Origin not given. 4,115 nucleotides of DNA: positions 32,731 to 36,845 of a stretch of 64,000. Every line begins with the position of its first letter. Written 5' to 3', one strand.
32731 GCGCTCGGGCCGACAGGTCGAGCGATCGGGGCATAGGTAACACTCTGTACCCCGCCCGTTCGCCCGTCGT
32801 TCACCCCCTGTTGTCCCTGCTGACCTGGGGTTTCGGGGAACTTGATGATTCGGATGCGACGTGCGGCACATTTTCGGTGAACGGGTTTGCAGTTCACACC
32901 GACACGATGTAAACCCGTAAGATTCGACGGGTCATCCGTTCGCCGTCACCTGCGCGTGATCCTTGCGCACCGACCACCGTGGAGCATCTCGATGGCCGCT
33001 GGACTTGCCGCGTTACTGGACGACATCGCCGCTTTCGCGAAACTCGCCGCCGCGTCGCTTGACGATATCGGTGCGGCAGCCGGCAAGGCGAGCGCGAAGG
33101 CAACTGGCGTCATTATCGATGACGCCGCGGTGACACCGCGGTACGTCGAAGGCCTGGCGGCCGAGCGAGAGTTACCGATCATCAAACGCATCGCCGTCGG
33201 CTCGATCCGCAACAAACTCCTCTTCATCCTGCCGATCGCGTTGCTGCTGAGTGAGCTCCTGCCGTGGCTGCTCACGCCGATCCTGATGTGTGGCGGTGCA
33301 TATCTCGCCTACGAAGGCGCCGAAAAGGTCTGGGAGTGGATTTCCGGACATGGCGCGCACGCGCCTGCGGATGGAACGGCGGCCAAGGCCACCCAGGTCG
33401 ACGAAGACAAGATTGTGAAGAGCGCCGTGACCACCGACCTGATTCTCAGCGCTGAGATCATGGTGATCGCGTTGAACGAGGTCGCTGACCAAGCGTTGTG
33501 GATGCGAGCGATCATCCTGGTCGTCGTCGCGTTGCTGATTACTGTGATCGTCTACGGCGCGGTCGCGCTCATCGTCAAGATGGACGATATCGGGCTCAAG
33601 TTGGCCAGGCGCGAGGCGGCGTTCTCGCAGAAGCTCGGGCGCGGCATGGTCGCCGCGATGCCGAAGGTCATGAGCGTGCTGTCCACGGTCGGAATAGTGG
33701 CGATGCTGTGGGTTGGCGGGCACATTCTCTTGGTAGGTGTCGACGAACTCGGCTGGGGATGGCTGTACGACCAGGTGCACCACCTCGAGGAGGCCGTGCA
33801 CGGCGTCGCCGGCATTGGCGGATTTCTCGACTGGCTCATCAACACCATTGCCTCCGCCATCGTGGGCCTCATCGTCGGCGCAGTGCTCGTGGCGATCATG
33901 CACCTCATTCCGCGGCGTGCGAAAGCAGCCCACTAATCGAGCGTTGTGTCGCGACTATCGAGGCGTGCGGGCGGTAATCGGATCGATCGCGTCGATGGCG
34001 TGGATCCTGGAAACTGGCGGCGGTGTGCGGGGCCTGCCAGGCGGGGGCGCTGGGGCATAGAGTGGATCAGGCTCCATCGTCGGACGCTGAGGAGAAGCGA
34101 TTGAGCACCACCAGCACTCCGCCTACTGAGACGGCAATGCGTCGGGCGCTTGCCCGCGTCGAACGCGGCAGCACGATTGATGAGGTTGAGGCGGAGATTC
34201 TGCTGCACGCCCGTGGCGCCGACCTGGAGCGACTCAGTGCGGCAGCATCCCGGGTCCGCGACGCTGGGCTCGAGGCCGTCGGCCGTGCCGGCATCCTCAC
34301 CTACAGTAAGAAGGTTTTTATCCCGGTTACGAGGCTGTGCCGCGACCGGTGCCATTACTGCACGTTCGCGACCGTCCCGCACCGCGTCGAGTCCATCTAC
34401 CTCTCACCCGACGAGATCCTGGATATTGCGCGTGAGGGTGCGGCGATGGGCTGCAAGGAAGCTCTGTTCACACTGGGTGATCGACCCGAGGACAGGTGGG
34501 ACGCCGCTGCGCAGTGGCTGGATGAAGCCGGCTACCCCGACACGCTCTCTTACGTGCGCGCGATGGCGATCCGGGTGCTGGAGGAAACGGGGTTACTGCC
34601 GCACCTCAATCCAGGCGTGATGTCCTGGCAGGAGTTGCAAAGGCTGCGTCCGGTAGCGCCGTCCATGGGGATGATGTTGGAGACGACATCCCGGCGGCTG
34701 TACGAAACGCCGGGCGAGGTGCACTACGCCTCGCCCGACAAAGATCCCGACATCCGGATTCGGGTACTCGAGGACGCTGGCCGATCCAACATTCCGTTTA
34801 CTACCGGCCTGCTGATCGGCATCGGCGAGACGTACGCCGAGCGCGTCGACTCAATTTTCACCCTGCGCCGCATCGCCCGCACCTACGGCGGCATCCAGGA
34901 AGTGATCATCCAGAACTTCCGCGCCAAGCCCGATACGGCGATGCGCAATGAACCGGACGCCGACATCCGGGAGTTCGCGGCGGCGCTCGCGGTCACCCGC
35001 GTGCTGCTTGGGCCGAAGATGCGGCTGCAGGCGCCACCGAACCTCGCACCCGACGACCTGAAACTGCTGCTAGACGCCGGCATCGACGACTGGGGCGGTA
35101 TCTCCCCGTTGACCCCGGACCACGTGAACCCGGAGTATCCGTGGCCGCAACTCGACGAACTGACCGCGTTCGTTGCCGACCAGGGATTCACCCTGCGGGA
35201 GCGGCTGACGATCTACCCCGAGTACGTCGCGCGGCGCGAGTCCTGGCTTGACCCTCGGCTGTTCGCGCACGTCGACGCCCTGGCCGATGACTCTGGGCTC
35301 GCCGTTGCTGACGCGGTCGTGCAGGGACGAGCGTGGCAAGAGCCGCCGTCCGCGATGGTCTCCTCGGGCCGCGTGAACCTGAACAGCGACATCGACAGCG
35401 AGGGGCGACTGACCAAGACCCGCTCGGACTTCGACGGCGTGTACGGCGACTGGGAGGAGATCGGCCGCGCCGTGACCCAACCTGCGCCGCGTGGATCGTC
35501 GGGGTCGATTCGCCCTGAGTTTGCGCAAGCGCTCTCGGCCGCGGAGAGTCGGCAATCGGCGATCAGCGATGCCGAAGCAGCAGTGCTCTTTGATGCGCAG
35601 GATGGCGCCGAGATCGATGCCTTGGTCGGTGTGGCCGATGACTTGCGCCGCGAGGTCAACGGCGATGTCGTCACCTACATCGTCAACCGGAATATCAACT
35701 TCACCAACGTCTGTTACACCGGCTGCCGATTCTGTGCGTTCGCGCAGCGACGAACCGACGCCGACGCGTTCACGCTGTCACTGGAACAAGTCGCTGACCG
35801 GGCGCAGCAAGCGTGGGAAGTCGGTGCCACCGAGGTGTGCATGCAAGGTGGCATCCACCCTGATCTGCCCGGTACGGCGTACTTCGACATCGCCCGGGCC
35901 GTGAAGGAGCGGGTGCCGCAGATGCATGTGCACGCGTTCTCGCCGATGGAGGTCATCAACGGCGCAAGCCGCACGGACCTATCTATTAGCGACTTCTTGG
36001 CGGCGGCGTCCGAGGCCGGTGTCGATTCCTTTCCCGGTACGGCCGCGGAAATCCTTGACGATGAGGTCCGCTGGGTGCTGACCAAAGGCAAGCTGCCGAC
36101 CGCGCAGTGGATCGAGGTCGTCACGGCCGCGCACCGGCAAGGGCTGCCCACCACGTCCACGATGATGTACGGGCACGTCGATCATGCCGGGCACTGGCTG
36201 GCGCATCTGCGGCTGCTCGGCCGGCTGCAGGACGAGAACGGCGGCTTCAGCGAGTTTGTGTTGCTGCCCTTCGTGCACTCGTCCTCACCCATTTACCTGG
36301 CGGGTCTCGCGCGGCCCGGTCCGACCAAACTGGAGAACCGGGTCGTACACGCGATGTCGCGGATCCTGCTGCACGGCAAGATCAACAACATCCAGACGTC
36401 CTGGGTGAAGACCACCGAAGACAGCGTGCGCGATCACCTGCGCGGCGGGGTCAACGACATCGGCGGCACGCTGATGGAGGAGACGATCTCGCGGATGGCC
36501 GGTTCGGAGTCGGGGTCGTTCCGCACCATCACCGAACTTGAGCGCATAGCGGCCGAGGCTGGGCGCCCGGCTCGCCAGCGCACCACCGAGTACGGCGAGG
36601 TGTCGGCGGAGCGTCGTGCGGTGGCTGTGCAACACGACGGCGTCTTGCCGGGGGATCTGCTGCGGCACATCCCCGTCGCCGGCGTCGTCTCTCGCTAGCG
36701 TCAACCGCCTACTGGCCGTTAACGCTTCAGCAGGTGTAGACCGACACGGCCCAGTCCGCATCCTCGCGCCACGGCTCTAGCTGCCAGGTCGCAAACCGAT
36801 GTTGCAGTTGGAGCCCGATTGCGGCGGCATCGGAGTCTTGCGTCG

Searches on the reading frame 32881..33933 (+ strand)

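Call 68: search_protein_families(library=ncbifam, proteins=[window:32881-33933:+], max_evalue=0.00001)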
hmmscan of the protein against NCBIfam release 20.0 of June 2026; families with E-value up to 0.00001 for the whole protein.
window:32881-33933:+ (351 aa): 1 family
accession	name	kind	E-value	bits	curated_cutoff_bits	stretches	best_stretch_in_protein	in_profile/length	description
NF007476.0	PRK10062.1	equivalog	3.9e-58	197.1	475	1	41-347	5-299/303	hypothetical protein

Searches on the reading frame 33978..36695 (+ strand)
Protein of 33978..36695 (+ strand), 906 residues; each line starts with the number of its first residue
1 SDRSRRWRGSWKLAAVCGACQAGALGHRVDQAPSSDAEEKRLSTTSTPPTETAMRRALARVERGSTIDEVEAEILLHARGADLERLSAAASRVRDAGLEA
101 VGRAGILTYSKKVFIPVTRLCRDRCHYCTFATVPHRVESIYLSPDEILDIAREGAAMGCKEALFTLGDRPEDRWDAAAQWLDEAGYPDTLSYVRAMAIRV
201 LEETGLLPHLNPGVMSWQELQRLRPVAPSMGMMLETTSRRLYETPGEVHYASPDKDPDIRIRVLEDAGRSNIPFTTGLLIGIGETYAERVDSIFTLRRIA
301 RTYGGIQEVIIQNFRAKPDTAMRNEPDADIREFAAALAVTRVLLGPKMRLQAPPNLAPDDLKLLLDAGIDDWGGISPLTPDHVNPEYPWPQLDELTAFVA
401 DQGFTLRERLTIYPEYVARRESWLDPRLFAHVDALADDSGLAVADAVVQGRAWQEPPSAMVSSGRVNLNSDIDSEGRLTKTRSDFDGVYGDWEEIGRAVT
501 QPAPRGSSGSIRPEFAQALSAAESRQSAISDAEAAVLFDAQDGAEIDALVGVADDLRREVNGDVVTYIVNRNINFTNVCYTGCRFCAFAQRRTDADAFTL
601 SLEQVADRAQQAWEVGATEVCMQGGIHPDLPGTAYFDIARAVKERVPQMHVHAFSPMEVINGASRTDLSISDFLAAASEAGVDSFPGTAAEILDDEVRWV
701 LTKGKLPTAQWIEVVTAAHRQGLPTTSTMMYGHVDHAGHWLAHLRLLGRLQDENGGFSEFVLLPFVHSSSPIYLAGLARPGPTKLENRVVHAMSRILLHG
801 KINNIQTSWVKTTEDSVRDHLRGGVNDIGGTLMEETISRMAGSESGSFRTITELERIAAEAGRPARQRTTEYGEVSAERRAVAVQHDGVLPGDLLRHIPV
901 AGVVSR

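Call 44: search_protein_families(library=pfam, proteins=[window:33978-36695:+], max_evalue=0.0001)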
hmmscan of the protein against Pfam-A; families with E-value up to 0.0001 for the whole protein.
window:33978-36695:+ (906 aa): 2 families
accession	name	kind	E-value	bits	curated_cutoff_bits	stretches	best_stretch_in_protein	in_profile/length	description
PF04055.27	Radical_SAM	-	1.6e-35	123.2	29.5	2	573-746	1-165/166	Radical SAM superfamily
PF19288.4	CofH_C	-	5.2e-09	36.4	27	1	760-873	7-117/125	CofH/MqnC C-terminal region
